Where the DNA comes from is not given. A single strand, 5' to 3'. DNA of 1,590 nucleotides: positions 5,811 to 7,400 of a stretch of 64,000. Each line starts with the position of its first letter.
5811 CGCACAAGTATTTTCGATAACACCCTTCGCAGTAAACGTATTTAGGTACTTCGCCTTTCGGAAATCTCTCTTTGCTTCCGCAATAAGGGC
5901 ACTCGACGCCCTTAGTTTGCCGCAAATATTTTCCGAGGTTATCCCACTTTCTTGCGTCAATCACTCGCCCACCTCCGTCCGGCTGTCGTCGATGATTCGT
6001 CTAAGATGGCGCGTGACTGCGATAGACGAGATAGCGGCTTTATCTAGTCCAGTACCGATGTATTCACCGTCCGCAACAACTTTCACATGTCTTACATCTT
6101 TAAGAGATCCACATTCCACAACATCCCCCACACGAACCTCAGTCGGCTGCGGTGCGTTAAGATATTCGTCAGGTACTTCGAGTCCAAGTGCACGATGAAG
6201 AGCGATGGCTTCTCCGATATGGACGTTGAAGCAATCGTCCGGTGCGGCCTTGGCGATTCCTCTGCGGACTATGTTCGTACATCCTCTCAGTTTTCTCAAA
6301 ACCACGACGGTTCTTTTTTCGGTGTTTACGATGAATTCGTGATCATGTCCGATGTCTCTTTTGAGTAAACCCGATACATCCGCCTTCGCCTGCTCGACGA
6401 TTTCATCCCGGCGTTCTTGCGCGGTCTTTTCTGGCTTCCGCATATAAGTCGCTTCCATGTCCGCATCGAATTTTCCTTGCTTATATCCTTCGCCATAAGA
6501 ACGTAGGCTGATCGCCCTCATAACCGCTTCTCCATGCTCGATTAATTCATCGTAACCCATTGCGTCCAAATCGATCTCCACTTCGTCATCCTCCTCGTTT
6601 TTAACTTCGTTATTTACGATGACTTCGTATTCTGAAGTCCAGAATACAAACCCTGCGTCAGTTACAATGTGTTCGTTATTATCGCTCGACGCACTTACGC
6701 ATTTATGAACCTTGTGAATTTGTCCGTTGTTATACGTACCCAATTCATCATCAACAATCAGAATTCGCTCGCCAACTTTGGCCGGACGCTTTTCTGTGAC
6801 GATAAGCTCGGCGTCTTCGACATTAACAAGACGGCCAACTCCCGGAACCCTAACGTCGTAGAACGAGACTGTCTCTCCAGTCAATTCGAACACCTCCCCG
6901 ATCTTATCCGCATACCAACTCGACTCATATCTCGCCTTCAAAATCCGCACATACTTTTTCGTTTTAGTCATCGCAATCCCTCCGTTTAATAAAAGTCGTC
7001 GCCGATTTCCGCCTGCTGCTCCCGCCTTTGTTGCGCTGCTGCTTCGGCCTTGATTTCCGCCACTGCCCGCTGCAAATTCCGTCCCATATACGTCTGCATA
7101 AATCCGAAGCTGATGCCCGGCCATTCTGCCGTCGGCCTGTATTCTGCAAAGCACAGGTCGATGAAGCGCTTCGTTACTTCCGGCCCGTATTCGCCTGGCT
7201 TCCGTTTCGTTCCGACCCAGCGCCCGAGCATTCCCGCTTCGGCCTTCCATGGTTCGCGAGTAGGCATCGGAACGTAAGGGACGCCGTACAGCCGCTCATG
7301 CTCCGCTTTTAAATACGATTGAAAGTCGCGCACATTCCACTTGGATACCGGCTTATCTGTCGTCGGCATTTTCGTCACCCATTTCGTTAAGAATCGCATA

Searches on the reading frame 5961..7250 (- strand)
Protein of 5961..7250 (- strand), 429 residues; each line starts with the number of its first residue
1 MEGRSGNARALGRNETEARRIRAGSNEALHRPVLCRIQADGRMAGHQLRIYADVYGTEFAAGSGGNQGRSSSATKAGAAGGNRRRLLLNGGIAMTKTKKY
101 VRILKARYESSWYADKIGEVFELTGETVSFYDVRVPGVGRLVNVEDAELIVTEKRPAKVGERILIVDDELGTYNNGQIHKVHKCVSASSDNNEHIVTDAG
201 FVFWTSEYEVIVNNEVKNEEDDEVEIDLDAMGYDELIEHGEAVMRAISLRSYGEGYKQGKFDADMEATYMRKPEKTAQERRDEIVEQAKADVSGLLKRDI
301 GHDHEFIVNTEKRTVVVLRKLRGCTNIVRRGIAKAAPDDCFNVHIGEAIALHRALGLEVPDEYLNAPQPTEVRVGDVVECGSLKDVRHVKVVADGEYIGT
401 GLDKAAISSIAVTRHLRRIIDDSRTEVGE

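Call 49: search_protein_families(library=phrogs, proteins=[window:5961-7250:-], max_evalue=0.00001)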
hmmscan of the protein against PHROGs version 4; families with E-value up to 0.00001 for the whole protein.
window:5961-7250:- (429 aa): 4 families
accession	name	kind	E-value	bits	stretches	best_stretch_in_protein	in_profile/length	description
phrog_17910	-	unknown function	6.6e-144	480.4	1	94-429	1-350/350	-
phrog_22171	-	unknown function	2.6e-31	110.3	1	264-424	90-255/257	-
phrog_19251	-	unknown function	1.3e-22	81.7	1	304-386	115-197/239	-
phrog_38360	-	unknown function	5.7e-17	62.8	1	304-426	71-192/192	-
